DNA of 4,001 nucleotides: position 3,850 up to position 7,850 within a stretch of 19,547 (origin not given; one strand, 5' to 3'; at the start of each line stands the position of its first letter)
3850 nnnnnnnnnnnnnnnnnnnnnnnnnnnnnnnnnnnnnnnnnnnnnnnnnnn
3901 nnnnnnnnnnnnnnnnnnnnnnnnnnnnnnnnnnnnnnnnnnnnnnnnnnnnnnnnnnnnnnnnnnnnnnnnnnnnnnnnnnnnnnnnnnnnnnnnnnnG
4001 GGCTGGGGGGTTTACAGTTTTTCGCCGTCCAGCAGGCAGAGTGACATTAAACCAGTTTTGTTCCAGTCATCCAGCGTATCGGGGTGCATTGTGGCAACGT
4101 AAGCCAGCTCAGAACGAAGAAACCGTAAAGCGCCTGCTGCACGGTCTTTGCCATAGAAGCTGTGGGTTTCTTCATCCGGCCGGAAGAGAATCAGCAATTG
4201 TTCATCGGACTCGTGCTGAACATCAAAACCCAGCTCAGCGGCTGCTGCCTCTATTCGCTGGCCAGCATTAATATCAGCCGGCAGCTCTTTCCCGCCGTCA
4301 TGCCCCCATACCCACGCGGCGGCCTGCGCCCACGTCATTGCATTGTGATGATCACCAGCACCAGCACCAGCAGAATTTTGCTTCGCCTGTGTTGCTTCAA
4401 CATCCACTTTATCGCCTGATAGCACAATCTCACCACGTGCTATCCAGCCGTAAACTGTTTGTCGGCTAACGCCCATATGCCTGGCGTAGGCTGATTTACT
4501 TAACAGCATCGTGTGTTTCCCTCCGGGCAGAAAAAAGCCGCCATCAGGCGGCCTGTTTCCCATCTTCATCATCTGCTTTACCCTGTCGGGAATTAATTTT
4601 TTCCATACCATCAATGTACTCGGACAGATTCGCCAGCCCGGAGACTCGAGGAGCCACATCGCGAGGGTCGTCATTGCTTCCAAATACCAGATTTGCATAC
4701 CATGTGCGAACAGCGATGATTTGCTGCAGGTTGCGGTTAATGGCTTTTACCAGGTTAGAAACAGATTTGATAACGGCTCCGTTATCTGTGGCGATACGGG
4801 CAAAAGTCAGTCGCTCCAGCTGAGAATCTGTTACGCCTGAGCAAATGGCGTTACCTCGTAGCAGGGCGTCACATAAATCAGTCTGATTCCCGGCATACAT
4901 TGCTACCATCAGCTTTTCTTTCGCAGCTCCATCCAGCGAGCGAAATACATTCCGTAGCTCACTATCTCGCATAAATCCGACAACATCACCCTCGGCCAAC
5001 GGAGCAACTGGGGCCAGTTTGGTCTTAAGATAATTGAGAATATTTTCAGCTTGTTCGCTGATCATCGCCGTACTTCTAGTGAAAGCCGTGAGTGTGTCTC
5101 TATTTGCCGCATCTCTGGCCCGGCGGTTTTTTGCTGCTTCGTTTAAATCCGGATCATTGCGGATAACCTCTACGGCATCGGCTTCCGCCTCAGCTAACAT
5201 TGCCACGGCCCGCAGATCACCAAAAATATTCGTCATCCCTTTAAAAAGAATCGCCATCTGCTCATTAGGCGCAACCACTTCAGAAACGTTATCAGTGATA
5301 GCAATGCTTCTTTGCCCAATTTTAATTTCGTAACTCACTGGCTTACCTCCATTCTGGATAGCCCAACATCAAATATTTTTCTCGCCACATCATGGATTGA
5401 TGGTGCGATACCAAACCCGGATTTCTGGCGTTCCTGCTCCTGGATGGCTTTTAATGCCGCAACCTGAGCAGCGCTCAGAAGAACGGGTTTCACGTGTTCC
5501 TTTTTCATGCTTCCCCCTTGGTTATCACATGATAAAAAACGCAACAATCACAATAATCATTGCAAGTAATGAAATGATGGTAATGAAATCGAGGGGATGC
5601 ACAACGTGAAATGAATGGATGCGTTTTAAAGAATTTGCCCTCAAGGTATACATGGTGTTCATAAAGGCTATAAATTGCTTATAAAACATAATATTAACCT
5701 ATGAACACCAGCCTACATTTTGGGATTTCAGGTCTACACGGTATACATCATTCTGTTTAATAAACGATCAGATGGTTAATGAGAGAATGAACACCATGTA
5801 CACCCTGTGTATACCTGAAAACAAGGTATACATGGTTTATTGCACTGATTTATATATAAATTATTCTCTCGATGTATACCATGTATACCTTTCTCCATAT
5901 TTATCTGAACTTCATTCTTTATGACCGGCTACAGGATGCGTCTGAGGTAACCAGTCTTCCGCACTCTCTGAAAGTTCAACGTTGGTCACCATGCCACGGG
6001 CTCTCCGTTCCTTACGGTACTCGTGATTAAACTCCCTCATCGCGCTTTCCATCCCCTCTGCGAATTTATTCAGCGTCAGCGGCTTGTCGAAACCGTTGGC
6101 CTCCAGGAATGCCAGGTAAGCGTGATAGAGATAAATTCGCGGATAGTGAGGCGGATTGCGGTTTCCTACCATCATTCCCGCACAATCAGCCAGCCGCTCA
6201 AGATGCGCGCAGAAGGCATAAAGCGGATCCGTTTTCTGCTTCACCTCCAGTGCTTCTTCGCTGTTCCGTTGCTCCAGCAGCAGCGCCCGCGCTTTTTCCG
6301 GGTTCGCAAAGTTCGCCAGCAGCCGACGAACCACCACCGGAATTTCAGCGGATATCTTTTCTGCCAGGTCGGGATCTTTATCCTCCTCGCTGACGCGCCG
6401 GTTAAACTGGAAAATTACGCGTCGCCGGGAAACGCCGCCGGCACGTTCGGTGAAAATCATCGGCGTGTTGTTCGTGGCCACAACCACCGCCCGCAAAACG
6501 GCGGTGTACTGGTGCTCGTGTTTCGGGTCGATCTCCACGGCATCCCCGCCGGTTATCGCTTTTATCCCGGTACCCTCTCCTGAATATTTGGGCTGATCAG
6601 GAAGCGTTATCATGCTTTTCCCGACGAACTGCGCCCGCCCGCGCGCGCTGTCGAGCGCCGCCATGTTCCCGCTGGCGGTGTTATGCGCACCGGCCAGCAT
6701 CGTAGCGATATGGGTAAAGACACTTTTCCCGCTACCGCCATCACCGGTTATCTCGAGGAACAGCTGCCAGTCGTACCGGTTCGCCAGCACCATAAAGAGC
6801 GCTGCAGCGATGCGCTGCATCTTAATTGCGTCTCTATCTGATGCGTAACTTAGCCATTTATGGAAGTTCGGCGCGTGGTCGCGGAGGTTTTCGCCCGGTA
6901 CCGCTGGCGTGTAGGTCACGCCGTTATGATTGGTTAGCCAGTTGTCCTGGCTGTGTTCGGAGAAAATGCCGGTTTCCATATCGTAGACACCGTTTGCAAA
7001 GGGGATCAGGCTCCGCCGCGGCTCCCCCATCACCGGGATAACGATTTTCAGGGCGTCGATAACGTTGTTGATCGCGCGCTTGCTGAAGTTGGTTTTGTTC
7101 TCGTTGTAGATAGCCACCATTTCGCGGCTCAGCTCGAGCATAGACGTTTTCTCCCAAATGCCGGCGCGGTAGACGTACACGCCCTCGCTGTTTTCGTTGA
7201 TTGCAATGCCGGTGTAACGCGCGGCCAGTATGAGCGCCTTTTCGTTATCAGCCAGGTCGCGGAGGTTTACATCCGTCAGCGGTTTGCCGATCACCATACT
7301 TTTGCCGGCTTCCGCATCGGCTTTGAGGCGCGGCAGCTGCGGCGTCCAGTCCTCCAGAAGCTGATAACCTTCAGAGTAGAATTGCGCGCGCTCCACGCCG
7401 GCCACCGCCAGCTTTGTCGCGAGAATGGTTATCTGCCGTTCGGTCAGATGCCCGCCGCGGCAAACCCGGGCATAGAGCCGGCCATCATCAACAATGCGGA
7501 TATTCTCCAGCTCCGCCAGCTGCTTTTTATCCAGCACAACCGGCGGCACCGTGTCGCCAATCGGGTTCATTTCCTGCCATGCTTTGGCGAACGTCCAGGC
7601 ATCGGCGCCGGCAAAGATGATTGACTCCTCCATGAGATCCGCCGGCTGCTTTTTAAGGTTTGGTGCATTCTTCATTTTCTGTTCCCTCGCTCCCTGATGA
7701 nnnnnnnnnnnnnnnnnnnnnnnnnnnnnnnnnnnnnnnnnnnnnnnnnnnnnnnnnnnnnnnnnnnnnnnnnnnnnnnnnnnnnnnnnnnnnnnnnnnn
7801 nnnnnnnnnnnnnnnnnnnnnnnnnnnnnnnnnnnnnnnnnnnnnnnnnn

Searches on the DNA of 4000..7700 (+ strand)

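Call 76: search_dna_similar(query=window:4000-7700:+, collection=ecoli_genomes, mode=near, max_rows=30, rows=spread)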
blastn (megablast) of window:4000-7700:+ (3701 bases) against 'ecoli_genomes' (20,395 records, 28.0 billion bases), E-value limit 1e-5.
Records with a match: 129; places in all: 135; records where one place covers at least 80% of the query: 12.
Genomes with a match: 129 of 5426; with a place that covers at least 80% of the query: 12. Places per genome that has any: lowest 1, median 1, highest 2. On chromosomes: 135 places; on plasmids: 0.
Best place of each record, by identity: >=99% 16; 80-90% 100; 60-80% 13.
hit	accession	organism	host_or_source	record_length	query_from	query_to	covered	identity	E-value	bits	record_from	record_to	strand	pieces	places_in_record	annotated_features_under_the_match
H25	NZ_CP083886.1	Escherichia coli strain NDM2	Homo sapiens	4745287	1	3701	100%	100.0%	0e+0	6835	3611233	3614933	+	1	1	primase-like DNA-binding domain-containing protein | hypothetical protein (x2) | DNA-binding protein | DUF4222 domain-containing protein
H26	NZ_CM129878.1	Escherichia coli strain MB07152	seawater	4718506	1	3701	100%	99.8%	0e+0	6807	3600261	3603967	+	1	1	DNA primase family protein | hypothetical protein (x3) | DUF4222 domain-containing protein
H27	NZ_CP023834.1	Escherichia coli strain 4/2-1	Homo sapiens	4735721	1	3701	100%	99.2%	0e+0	6674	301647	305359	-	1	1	DNA primase family protein | hypothetical protein (x3) | DUF4222 domain-containing protein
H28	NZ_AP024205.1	Escherichia coli strain TA8571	-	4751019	1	2020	55%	99.7%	0e+0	3735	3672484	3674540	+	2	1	hypothetical protein (x3) | ESPR-type extended signal peptide-containing protein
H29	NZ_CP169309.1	Escherichia coli strain MFDS1019527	cattle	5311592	2222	3136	25%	69.7%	1e-23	122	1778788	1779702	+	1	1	DNA primase family protein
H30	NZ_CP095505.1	Escherichia coli strain GN02050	Homo sapiens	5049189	2652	2803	4%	78.2%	8e-15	94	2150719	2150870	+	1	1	DNA primase family protein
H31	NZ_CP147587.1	Escherichia coli strain GN06667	Homo sapiens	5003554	2655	2803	4%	78.4%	8e-15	94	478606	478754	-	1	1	DNA primase family protein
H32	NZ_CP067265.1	Escherichia coli strain ABW_S38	waste water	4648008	2691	2801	3%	80.7%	1e-12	86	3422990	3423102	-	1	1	DNA primase family protein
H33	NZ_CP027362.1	Escherichia coli strain 95-3192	missing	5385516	2721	2806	2%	84.9%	4e-13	88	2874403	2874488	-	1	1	DNA primase family protein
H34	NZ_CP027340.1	Escherichia coli strain 2015C-3121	Homo sapiens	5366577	2721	2806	2%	84.9%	4e-13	88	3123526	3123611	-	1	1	DNA primase family protein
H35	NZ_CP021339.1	Escherichia coli strain 95NR1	fecal sample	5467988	2721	2806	2%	84.9%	4e-13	88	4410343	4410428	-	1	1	DNA primase family protein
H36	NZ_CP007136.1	Escherichia coli O145:H28 str. RM12581 strain RM12581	lettuce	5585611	2721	2806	2%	84.9%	4e-13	88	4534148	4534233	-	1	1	DNA primase family protein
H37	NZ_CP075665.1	Escherichia coli strain STEC2018-553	Homo sapiens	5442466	2721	2806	2%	84.9%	4e-13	88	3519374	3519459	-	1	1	DNA primase family protein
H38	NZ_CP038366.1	Escherichia coli O157:H7 strain F6667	missing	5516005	2721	2806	2%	84.9%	4e-13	88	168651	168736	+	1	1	DNA primase family protein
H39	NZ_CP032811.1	Escherichia coli strain ERL03-1416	water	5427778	2721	2806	2%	84.9%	4e-13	88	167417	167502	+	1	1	DNA primase family protein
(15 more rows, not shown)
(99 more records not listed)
